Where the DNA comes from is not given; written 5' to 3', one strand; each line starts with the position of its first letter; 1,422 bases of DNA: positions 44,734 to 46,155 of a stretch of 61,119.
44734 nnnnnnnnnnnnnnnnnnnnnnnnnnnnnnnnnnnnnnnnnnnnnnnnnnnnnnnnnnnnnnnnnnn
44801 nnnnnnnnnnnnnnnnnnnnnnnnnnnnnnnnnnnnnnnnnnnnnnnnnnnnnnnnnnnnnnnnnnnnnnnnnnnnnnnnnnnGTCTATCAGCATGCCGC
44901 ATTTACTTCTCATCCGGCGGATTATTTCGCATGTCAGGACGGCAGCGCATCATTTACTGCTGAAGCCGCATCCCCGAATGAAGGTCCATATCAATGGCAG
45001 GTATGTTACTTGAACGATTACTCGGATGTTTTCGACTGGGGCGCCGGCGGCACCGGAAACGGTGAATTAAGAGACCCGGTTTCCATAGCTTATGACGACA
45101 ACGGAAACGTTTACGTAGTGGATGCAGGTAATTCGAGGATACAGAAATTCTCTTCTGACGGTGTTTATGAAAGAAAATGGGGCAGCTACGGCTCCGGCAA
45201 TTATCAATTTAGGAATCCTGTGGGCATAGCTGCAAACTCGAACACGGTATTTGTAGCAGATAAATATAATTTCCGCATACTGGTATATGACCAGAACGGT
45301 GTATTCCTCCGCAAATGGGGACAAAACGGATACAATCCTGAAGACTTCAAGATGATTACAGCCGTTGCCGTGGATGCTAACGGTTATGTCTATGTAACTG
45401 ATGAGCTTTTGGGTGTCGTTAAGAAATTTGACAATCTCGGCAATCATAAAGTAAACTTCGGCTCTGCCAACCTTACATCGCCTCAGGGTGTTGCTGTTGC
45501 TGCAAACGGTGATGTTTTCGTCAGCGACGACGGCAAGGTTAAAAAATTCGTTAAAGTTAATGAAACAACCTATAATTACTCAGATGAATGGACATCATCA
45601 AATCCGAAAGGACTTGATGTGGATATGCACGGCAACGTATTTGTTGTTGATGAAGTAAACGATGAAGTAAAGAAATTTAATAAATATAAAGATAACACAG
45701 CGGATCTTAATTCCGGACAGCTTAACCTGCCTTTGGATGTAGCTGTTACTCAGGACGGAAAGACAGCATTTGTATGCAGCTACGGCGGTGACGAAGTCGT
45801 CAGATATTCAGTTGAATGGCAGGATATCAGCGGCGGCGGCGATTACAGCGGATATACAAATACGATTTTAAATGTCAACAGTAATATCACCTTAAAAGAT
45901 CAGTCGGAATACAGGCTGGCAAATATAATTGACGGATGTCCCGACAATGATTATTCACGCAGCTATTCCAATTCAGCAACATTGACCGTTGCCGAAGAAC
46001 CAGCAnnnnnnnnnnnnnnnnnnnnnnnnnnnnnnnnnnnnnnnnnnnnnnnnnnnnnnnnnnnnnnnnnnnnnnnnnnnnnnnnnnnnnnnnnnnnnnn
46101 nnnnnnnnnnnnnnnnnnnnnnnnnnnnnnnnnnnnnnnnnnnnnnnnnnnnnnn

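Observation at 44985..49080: Three NHL propellers appear to be inserted inside Ig-like modules (nested domains)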

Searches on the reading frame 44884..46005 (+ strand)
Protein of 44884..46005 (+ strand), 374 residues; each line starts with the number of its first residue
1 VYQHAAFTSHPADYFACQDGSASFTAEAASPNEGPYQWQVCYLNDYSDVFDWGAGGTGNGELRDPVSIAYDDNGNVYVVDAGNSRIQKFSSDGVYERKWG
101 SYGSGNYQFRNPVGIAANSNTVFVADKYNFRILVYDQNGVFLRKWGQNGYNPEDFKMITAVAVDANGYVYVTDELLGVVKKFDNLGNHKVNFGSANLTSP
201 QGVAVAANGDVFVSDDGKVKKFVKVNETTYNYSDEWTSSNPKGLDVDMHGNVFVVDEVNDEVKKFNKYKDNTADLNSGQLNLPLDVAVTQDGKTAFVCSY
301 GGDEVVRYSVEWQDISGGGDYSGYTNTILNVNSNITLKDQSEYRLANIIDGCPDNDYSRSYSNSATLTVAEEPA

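Call 8: find_homologous_proteins(query=window:44884-46005:+, max_evalue=0.00001)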
Query window:44884-46005:+ (374 aa): 1558 proteins with E <= 0.00001 among 4931 candidates; the best 120 are listed.
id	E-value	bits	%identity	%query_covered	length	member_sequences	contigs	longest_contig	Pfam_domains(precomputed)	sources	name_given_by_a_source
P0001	2.0e-99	351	35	67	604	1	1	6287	PF17170.11,PF01731.27,PF23500.2,PF13449.13,PF22807.3,PF02393.22,PF24684.2,PF01436.28,PF25021.2,PF06739.18,PF08450.19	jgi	jgi:DNA-binding beta-propeller fold protein YncE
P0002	2.0e-87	312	34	57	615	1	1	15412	PF07494.18,PF17170.11,PF24684.2,PF01436.28,PF25021.2,PF06739.18,PF08450.19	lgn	-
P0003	2.9e-87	311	38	58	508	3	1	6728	PF06977.18,PF17170.11,PF02393.22,PF01436.28,PF25021.2,PF06739.18,PF08450.19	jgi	jgi:DNA-binding beta-propeller fold protein YncE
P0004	1.7e-86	309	32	69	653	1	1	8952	PF17170.11,PF13449.13,PF22701.4,PF24684.2,PF01436.28,PF25021.2,PF06739.18,PF08450.19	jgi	jgi:DNA-binding beta-propeller fold protein YncE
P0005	2.2e-85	305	38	62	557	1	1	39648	PF17170.11,PF13449.13,PF01436.28,PF25021.2,PF06739.18,PF08450.19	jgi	jgi:tripartite motif-containing protein 71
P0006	1.3e-83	299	38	61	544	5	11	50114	PF17170.11,PF13449.13,PF02393.22,PF24684.2,PF01436.28,PF25021.2,PF08450.19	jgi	jgi:DNA-binding beta-propeller fold protein YncE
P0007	1.2e-81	293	37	58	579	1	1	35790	PF17170.11,PF13449.13,PF24684.2,PF01436.28,PF25021.2,PF06739.18,PF08450.19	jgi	jgi:sugar lactone lactonase YvrE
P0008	4.2e-80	288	35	61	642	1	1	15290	PF17170.11,PF01731.27,PF13449.13,PF24684.2,PF01436.28,PF25021.2,PF06739.18,PF08450.19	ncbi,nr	ncbi:hypothetical protein J2P12_00180 [Candidatus Bathyarchaeota archaeon]|nr:hypothetical protein [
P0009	4.5e-80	288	34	76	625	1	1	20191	PF06977.18,PF17170.11,PF01731.27,PF13449.13,PF02393.22,PF24684.2,PF01436.28,PF25021.2,PF06739.18,PF08450.19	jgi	jgi:tripartite motif-containing protein 71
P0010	1.1e-79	286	43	45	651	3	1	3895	PF17170.11,PF02393.22,PF24684.2,PF13860.13,PF01436.28,PF25021.2,PF06739.18,PF08450.19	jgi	jgi:sugar lactone lactonase YvrE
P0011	2.1e-79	286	35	58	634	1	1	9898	PF06977.18,PF17170.11,PF22807.3,PF02393.22,PF24684.2,PF01436.28,PF08450.19,PF09000.16,PF13449.13,PF20067.6,PF22701.4,PF25021.2,PF06739.18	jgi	jgi:tripartite motif-containing protein 71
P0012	5.7e-78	281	28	77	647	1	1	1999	PF07494.18,PF06977.18,PF17170.11,PF22807.3,PF02393.22,PF24684.2,PF01436.28,PF08450.19,PF13449.13,PF20067.6,PF22701.4,PF25021.2,PF06739.18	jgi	jgi:DNA-binding beta-propeller fold protein YncE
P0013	1.1e-77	280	38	70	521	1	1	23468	PF07752.17,PF17170.11,PF00835.25,PF13449.13,PF22701.4,PF02393.22,PF24684.2,PF01436.28,PF25021.2,PF06739.18,PF08450.19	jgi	jgi:S-layer protein (TIGR01567 family)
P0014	4.3e-77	278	37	46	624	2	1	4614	PF07494.18,PF06977.18,PF17170.11,PF22807.3,PF02393.22,PF24684.2,PF01436.28,PF08450.19,PF13449.13,PF20067.6,PF25021.2,PF06739.18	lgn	-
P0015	2.1e-76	276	39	57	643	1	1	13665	PF17170.11,PF13449.13,PF02393.22,PF24684.2,PF01436.28,PF25021.2,PF06739.18,PF08450.19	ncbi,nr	ncbi:MAG: hypothetical protein EPO21_11990 [Chloroflexota bacterium]|nr:MAG: hypothetical protein EP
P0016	3.8e-76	275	36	78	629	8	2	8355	PF21868.4,PF06977.18,PF17170.11,PF08308.18,PF07705.18,PF02393.22,PF24684.2,PF01436.28,PF25021.2,PF06739.18,PF08450.19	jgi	jgi:DNA-binding beta-propeller fold protein YncE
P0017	1.2e-74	270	37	57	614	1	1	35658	PF07494.18,PF06977.18,PF17170.11,PF13449.13,PF03022.23,PF01436.28,PF25021.2,PF06739.18,PF08450.19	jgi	jgi:tripartite motif-containing protein 71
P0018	9.2e-74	267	35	71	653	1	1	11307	PF17170.11,PF23500.2,PF04122.18,PF13449.13,PF02393.22,PF24684.2,PF01436.28,PF25021.2,PF08450.19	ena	-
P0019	1.3e-73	266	42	45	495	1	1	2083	PF06977.18,PF17170.11,PF13449.13,PF22701.4,PF24684.2,PF00395.26,PF01436.28,PF25021.2,PF06739.18,PF08450.19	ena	-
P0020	1.4e-73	266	39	47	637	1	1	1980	PF17170.11,PF13857.13,PF23500.2,PF02393.22,PF00023.37,PF13637.13,PF24684.2,PF01436.28,PF08450.19,PF13606.13,PF13449.13,PF12796.14,PF25021.2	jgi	jgi:DNA-binding beta-propeller fold protein YncE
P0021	1.9e-73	266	36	58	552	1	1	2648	PF17170.11,PF08308.18,PF01436.28,PF25021.2,PF06739.18,PF08450.19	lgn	-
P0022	2.3e-73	266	32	68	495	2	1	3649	PF17170.11,PF15869.12,PF01436.28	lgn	-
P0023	2.2e-72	262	41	63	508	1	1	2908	PF11617.14,PF17170.11,PF13449.13,PF02393.22,PF24684.2,PF01436.28,PF25021.2,PF06739.18,PF08450.19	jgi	jgi:streptogramin lyase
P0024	2.9e-72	262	41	57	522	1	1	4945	PF17170.11,PF00835.25,PF01731.27,PF13449.13,PF24684.2,PF01436.28,PF25021.2,PF06739.18,PF08450.19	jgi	jgi:DNA-binding beta-propeller fold protein YncE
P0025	2.9e-72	262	38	51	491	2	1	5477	PF17170.11,PF24684.2,PF01436.28,PF25021.2,PF06739.18,PF08450.19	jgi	jgi:tripartite motif-containing protein 71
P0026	2.5e-71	259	32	86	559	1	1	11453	PF07679.23,PF13895.13,PF17170.11,PF13927.13,PF13449.13,PF01436.28,PF25021.2,PF06739.18,PF08450.19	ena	-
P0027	4.3e-70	255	35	58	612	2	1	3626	PF17170.11,PF01731.27,PF00565.24,PF01436.28,PF08450.19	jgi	jgi:DNA-binding beta-propeller fold protein YncE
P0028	5.8e-70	254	35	54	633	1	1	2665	PF17170.11,PF01436.28,PF25021.2,PF06739.18,PF08450.19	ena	-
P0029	1.5e-69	253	34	64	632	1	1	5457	PF07494.18,PF06977.18,PF17170.11,PF13449.13,PF22701.4,PF02393.22,PF24684.2,PF01436.28,PF25021.2,PF06739.18,PF08450.19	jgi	jgi:tripartite motif-containing protein 71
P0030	4.0e-69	252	34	60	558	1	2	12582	PF07494.18,PF06977.18,PF17170.11,PF02393.22,PF24684.2,PF01436.28,PF08450.19,PF05787.20,PF10282.16,PF13449.13,PF20067.6,PF25021.2,PF06739.18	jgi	jgi:tripartite motif-containing protein 71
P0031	4.2e-69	252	35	66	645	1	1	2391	PF17170.11,PF18962.8,PF02393.22,PF24684.2,PF01436.28,PF25021.2,PF06739.18,PF08450.19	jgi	jgi:DNA-binding beta-propeller fold protein YncE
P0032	1.4e-68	250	34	71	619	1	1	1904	PF10282.16,PF17170.11,PF01731.27,PF13449.13,PF03088.23,PF01436.28,PF25021.2,PF06739.18,PF08450.19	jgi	jgi:DNA-binding beta-propeller fold protein YncE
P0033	1.8e-68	249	39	57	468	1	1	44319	PF17170.11,PF13449.13,PF02393.22,PF24684.2,PF01436.28,PF25021.2,PF06739.18,PF08450.19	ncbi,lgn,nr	ncbi:MAG: SMP-30/gluconolactonase/LRE family protein [Dehalococcoidia bacterium]|nr:SMP-30/gluconola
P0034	2.1e-68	249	37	65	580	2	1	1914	PF00801.27,PF17170.11,PF17957.8,PF13449.13,PF22701.4,PF01436.28,PF25021.2,PF06739.18,PF09136.17,PF08450.19,PF18911.7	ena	-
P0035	3.3e-68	249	28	63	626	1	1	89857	PF17170.11,PF01731.27,PF13449.13,PF24684.2,PF01436.28,PF25021.2,PF08450.19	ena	-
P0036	3.3e-68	249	35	70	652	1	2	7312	PF17170.11,PF13449.13,PF24684.2,PF01436.28,PF25021.2,PF06739.18,PF08450.19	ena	-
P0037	3.6e-68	249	34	68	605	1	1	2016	PF17170.11,PF23500.2,PF13449.13,PF24684.2,PF01436.28,PF25021.2,PF08450.19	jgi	-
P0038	4.3e-68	248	31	64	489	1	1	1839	PF07691.18,PF17170.11,PF13449.13,PF02393.22,PF24684.2,PF01436.28,PF25021.2,PF24303.1,PF08450.19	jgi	jgi:DNA-binding beta-propeller fold protein YncE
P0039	4.6e-68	248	35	65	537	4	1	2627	PF00801.27,PF06977.18,PF17170.11,PF20067.6,PF22807.3,PF02393.22,PF01436.28,PF25021.2,PF06739.18,PF08450.19,PF18911.7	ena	-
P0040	5.6e-68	248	35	66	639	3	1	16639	PF17170.11,PF22701.4,PF02393.22,PF24684.2,PF01436.28,PF25021.2,PF06739.18,PF08450.19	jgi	jgi:DNA-binding beta-propeller fold protein YncE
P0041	2.6e-67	246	36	71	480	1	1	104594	PF17170.11,PF13449.13,PF02393.22,PF24684.2,PF01436.28,PF25021.2,PF06739.18,PF08450.19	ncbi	-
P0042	2.7e-67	246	31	62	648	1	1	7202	PF06977.18,PF17170.11,PF13449.13,PF20067.6,PF22807.3,PF24684.2,PF01436.28,PF25021.2,PF06739.18,PF08450.19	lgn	-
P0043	4.1e-67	245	35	55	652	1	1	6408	PF17170.11,PF13449.13,PF22807.3,PF24684.2,PF01436.28,PF25021.2,PF06739.18,PF08450.19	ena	-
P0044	2.2e-66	243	36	64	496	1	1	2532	PF16820.12,PF00801.27,PF17170.11,PF13449.13,PF22701.4,PF01436.28,PF25021.2,PF01835.26,PF06739.18,PF08450.19,PF18911.7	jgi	jgi:PKD repeat protein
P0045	2.3e-66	243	34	63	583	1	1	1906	PF17170.11,PF01436.28,PF25021.2,PF06739.18,PF08450.19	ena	-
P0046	3.1e-66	242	34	70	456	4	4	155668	PF17170.11,PF20067.6,PF01436.28,PF25021.2,PF06739.18,PF08450.19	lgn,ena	-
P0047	7.2e-66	241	29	79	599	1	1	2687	PF17170.11,PF01436.28,PF25021.2,PF06739.18,PF08450.19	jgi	-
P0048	8.3e-66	241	35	55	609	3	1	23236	PF06977.18,PF17170.11,PF13449.13,PF20067.6,PF24684.2,PF01436.28,PF25021.2,PF06739.18,PF08450.19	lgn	-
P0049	1.3e-65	240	37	61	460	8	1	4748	PF17170.11,PF01436.28,PF25021.2,PF06739.18,PF08450.19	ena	-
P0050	2.1e-65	239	37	57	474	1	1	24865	PF17170.11,PF13449.13,PF22807.3,PF24684.2,PF01436.28,PF25021.2,PF06739.18,PF08450.19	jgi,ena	-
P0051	3.2e-65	239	36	69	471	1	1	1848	PF17170.11,PF13449.13,PF14433.12,PF20067.6,PF22701.4,PF02393.22,PF24684.2,PF01436.28,PF25021.2,PF06739.18,PF08450.19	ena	-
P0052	5.8e-65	238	39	63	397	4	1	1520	PF17170.11,PF01731.27,PF13449.13,PF02393.22,PF24684.2,PF01436.28,PF25021.2,PF08450.19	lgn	-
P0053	1.0e-64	237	28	74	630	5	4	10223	PF17170.11,PF01731.27,PF23500.2,PF13449.13,PF02393.22,PF24684.2,PF01436.28,PF25021.2,PF06739.18,PF08450.19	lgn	-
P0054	1.5e-64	237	40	57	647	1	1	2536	PF06977.18,PF17170.11,PF13449.13,PF22701.4,PF02393.22,PF24684.2,PF13860.13,PF01436.28,PF25021.2,PF06739.18,PF08450.19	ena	-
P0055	1.7e-64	236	46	44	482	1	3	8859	PF06977.18,PF17170.11,PF02393.22,PF24684.2,PF01436.28,PF25021.2,PF06739.18,PF08450.19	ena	-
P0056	6.0e-64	235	35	70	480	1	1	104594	PF17170.11,PF13449.13,PF22701.4,PF02393.22,PF24684.2,PF01436.28,PF25021.2,PF06739.18,PF08450.19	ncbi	-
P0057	1.1e-63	234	33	77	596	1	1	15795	PF17170.11,PF13449.13,PF02393.22,PF24684.2,PF01436.28,PF25021.2,PF06739.18,PF00041.28,PF08450.19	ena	-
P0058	1.3e-63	233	33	65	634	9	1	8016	PF17170.11,PF01731.27,PF23500.2,PF13449.13,PF02393.22,PF24684.2,PF01436.28,PF25021.2,PF06739.18,PF08450.19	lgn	-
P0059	2.3e-63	233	38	48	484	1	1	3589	PF17170.11,PF01436.28,PF25021.2,PF08450.19,PF24338.2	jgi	jgi:hypothetical protein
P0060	5.2e-63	232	37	66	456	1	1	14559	PF06977.18,PF17170.11,PF08308.18,PF13449.13,PF20067.6,PF02393.22,PF24684.2,PF01436.28,PF25021.2,PF06739.18,PF08450.19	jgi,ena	-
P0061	6.4e-63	231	36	70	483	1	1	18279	PF17170.11,PF13449.13,PF02393.22,PF01436.28,PF25021.2,PF06739.18,PF08450.19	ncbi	-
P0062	7.8e-63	231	36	64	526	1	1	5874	PF17170.11,PF24684.2,PF01436.28,PF25021.2,PF06739.18,PF08450.19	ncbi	-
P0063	1.8e-62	230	32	82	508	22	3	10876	PF06977.18,PF17170.11,PF13449.13,PF20067.6,PF22701.4,PF18998.7,PF01436.28,PF25021.2,PF06739.18,PF08450.19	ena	-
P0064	2.5e-62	229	36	59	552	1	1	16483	PF17170.11,PF18962.8,PF01436.28,PF25021.2,PF06739.18,PF08450.19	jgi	jgi:hypothetical protein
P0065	3.3e-62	229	40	59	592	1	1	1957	PF17170.11,PF13449.13,PF19755.5,PF02393.22,PF01436.28,PF25021.2,PF06739.18,PF08450.19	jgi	-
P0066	3.4e-62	229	31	70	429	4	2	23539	PF17170.11,PF13860.13,PF01436.28,PF25021.2,PF06739.18,PF08450.19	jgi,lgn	jgi:DNA-binding beta-propeller fold protein YncE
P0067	9.9e-62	227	32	70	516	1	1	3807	PF17170.11,PF13860.13,PF01436.28,PF25021.2,PF06739.18,PF08450.19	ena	-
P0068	1.7e-61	227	37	58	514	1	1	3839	PF01551.30,PF17170.11,PF01436.28,PF25021.2,PF06739.18,PF08450.19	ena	-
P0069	2.0e-61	226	37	58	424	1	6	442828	PF13205.13,PF17170.11,PF13449.13,PF02393.22,PF01436.28,PF25021.2,PF06739.18,PF08450.19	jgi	jgi:DNA-binding beta-propeller fold protein YncE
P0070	2.2e-61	226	34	48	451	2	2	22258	PF17170.11,PF13860.13,PF01436.28,PF25021.2,PF08450.19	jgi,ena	-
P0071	2.3e-61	226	36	71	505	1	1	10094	PF00801.27,PF17170.11,PF02393.22,PF24684.2,PF01436.28,PF08450.19,PF18911.7,PF16656.12,PF13449.13,PF25021.2,PF06739.18,PF00041.28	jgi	jgi:DNA-binding beta-propeller fold protein YncE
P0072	3.6e-61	225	36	67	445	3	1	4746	PF17170.11,PF01731.27,PF02393.22,PF01436.28,PF25021.2,PF08450.19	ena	-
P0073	4.0e-61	225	34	65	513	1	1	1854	PF17170.11,PF23500.2,PF24684.2,PF01436.28,PF25021.2,PF24303.1,PF08450.19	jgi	-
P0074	4.4e-61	225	35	66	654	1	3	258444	PF17170.11,PF01436.28,PF25021.2,PF06739.18,PF08450.19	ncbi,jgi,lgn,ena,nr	ncbi:MAG: hypothetical protein CVV32_04715 [Methanomicrobiales archaeon HGW-Methanomicrobiales-3]|jg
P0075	5.9e-61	225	34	41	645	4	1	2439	PF10282.16,PF17170.11,PF23500.2,PF13449.13,PF02393.22,PF24684.2,PF01436.28,PF25021.2,PF08450.19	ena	-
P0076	1.7e-60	223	38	60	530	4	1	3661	PF17170.11,PF01436.28,PF06739.18,PF08450.19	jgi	-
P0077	2.2e-60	223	38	60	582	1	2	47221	PF01391.24,PF17170.11,PF13449.13,PF24684.2,PF01436.28,PF25021.2,PF08450.19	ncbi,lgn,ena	-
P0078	2.6e-60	223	37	65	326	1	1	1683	PF17170.11,PF13449.13,PF20067.6,PF02393.22,PF01436.28,PF25021.2,PF06739.18,PF08450.19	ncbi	-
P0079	3.1e-60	222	31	64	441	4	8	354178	PF17170.11,PF02393.22,PF13860.13,PF01436.28,PF25021.2,PF06739.18,PF08450.19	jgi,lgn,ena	-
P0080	4.4e-60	222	31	63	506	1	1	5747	PF01731.27,PF02393.22,PF24684.2,PF01436.28,PF08450.19,PF05787.20,PF13367.12,PF13449.13,PF20067.6,PF22701.4,PF25021.2,PF06739.18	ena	-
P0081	8.2e-60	221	33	72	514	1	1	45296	PF06977.18,PF17170.11,PF13449.13,PF01436.28,PF25021.2,PF06739.18,PF08450.19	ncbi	-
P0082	8.3e-60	221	34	73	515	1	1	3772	PF17170.11,PF13449.13,PF20067.6,PF22701.4,PF01436.28,PF25021.2,PF06739.18,PF08450.19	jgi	jgi:DNA-binding beta-propeller fold protein YncE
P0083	1.0e-59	221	39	47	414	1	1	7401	PF06977.18,PF17170.11,PF13449.13,PF02393.22,PF24684.2,PF01436.28,PF25021.2,PF06739.18,PF08450.19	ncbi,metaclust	ncbi:MAG: hypothetical protein A2Z21_10255, partial [Candidatus Fraserbacteria bacterium RBG_16_55_9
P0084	2.6e-59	219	33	66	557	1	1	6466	PF17170.11,PF13449.13,PF01436.28,PF25021.2,PF06739.18,PF08450.19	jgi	jgi:sugar lactone lactonase YvrE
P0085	2.8e-59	219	33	41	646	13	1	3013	PF10282.16,PF17170.11,PF18975.7,PF23500.2,PF13449.13,PF24684.2,PF01436.28,PF25021.2,PF08450.19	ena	-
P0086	3.1e-59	219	34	69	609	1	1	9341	PF07494.18,PF17170.11,PF13449.13,PF24684.2,PF01436.28,PF25021.2,PF06739.18,PF08450.19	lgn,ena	-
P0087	3.4e-59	219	35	73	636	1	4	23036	PF17170.11,PF22701.4,PF13860.13,PF01436.28,PF25021.2,PF06739.18,PF08450.19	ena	-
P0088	7.6e-59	218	32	86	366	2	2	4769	PF17170.11,PF01731.27,PF24684.2,PF01436.28,PF25021.2,PF06739.18,PF22888.2,PF08450.19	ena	-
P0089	1.1e-58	217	32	65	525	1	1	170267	PF17170.11,PF23500.2,PF13449.13,PF22701.4,PF24684.2,PF01436.28,PF25021.2,PF08450.19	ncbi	ncbi:MAG: NHL repeat-containing protein [Thermomicrobiales bacterium]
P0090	1.2e-58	217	36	57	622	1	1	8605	PF06977.18,PF17170.11,PF13449.13,PF02393.22,PF24684.2,PF01436.28,PF25021.2,PF06739.18,PF08450.19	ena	-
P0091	1.5e-58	217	36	55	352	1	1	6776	PF06977.18,PF17170.11,PF13449.13,PF24684.2,PF01436.28,PF25021.2,PF06739.18,PF19225.7,PF08450.19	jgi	jgi:tripartite motif-containing protein 71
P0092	1.6e-58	217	34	67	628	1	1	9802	PF17170.11,PF23500.2,PF13449.13,PF02393.22,PF24684.2,PF01436.28,PF25021.2,PF06739.18,PF08450.19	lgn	-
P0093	2.9e-58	216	36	58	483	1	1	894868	PF17170.11,PF24684.2,PF01436.28,PF25021.2,PF06739.18,PF08450.19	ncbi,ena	-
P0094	5.9e-58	215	38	59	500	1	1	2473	PF17170.11,PF13449.13,PF02393.22,PF24684.2,PF01436.28,PF25021.2,PF06739.18,PF08450.19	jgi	jgi:sugar lactone lactonase YvrE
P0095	7.0e-58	215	35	67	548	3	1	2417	PF17170.11,PF23500.2,PF13449.13,PF20067.6,PF24684.2,PF01436.28,PF25021.2,PF08450.19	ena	-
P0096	8.8e-58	214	40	57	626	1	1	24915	PF17170.11,PF01436.28,PF25021.2,PF06739.18,PF08450.19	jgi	jgi:DNA-binding beta-propeller fold protein YncE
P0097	1.0e-57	214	43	46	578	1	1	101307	PF06977.18,PF17170.11,PF13449.13,PF02393.22,PF13860.13,PF01436.28,PF25021.2,PF06739.18,PF08450.19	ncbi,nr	ncbi:MAG: hypothetical protein EPO21_15960 [Chloroflexota bacterium]|nr:MAG: hypothetical protein EP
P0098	1.2e-57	214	39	53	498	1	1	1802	PF17170.11,PF13449.13,PF01436.28,PF25021.2,PF06739.18,PF08450.19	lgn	-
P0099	1.3e-57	214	39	59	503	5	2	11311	PF07494.18,PF17170.11,PF13449.13,PF24684.2,PF01436.28,PF25021.2,PF06739.18,PF08450.19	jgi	jgi:DNA-binding beta-propeller fold protein YncE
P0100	2.0e-57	213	39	61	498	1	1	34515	PF00801.27,PF17170.11,PF13449.13,PF22701.4,PF24684.2,PF01436.28,PF25021.2,PF06739.18,PF08450.19,PF18911.7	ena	-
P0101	2.0e-57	213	36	58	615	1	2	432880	PF17170.11,PF08308.18,PF01436.28,PF25021.2,PF06739.18,PF08450.19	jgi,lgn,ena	-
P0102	2.4e-57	213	32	77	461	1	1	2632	PF17170.11,PF18998.7,PF01436.28,PF25021.2,PF06739.18,PF08450.19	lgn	-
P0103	4.1e-57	212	34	41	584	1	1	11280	PF10282.16,PF17170.11,PF23500.2,PF13449.13,PF02393.22,PF24684.2,PF01436.28,PF25021.2,PF08450.19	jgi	jgi:DNA-binding beta-propeller fold protein YncE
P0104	4.4e-57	212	33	76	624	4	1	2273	PF17170.11,PF18962.8,PF24684.2,PF01436.28,PF25021.2,PF06739.18,PF08450.19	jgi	-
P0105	5.1e-57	212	36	68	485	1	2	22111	PF07494.18,PF17170.11,PF08308.18,PF13449.13,PF02393.22,PF24684.2,PF01436.28,PF25021.2,PF06739.18,PF08450.19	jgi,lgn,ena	-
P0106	5.1e-57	212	36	57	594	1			PF17170.11,PF13449.13,PF22701.4,PF16403.12,PF02393.22,PF24684.2,PF01436.28,PF25021.2,PF06739.18,PF08450.19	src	-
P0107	5.4e-57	212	38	58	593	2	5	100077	PF17170.11,PF13449.13,PF02393.22,PF24684.2,PF01436.28,PF25021.2,PF06739.18,PF08450.19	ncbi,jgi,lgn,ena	-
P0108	9.3e-57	211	26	72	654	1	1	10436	PF17170.11,PF23500.2,PF13449.13,PF24684.2,PF01436.28,PF25021.2,PF08450.19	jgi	jgi:tripartite motif-containing protein 71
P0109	1.1e-56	211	35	58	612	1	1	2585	PF17170.11,PF24684.2,PF13860.13,PF01436.28,PF25021.2,PF06739.18,PF08450.19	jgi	-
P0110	1.1e-56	211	40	57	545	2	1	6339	PF17170.11,PF13449.13,PF22701.4,PF18998.7,PF24684.2,PF13620.13,PF01436.28,PF25021.2,PF06739.18,PF08450.19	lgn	-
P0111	1.4e-56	210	37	57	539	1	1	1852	PF27111.1,PF17170.11,PF13449.13,PF02393.22,PF24684.2,PF01436.28,PF25021.2,PF08450.19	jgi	-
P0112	1.4e-56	210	36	60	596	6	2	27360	PF00801.27,PF17170.11,PF00404.25,PF13449.13,PF01436.28,PF25021.2,PF06739.18,PF08450.19,PF18911.7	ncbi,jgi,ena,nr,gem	ncbi:MAG TPA: PKD domain-containing protein [Methanoregulaceae archaeon]|nr:PKD domain-containing pr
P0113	1.4e-56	210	37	59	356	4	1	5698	PF17170.11,PF13449.13,PF02393.22,PF24684.2,PF01436.28,PF25021.2,PF06739.18,PF08450.19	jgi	jgi:tripartite motif-containing protein 71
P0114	1.4e-56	210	37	52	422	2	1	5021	PF17170.11,PF18962.8,PF24684.2,PF13860.13,PF01436.28,PF25021.2,PF06739.18,PF08450.19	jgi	jgi:sugar lactone lactonase YvrE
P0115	1.9e-56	210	37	68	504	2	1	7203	PF17170.11,PF13449.13,PF22701.4,PF01436.28,PF25021.2,PF06739.18,PF08450.19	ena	-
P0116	1.9e-56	210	32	63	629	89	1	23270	PF06977.18,PF17170.11,PF13449.13,PF02393.22,PF01436.28,PF25021.2,PF06739.18,PF08450.19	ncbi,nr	ncbi:MAG: 6-bladed beta-propeller [Chloroflexota bacterium]|nr:6-bladed beta-propeller [Chloroflexot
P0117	3.5e-56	209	36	57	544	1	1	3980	PF17170.11,PF00835.25,PF13449.13,PF18998.7,PF24684.2,PF01436.28,PF25021.2,PF06739.18,PF08450.19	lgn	-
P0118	4.8e-56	209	33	70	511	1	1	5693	PF17170.11,PF13449.13,PF24684.2,PF01436.28,PF25021.2,PF06739.18,PF08450.19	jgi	jgi:hypothetical protein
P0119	5.4e-56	208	40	59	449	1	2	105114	PF17170.11,PF01731.27,PF13449.13,PF02393.22,PF24684.2,PF01436.28,PF25021.2,PF06739.18,PF08450.19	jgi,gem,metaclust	metaclust:\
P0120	5.4e-56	208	29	78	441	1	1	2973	PF13360.14,PF17170.11,PF01731.27,PF13449.13,PF22807.3,PF03088.23,PF01436.28,PF25021.2,PF06739.18,PF08450.19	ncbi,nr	ncbi:SMP-30/gluconolactonase/LRE family protein, partial [bacterium]|nr:SMP-30/gluconolactonase/LRE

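Call 23: find_related_loci(query=window:44884-46005:+, collection=genome_contigs, flank=10000)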
Query window:44884-46005:+ (374 aa) in genome_contigs; peptide patterns used: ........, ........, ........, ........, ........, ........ (x = any residue, [..] = any of these).
122 stretches matched a pattern, but none encodes a relative of the query by tblastn (E <= 1e-3).
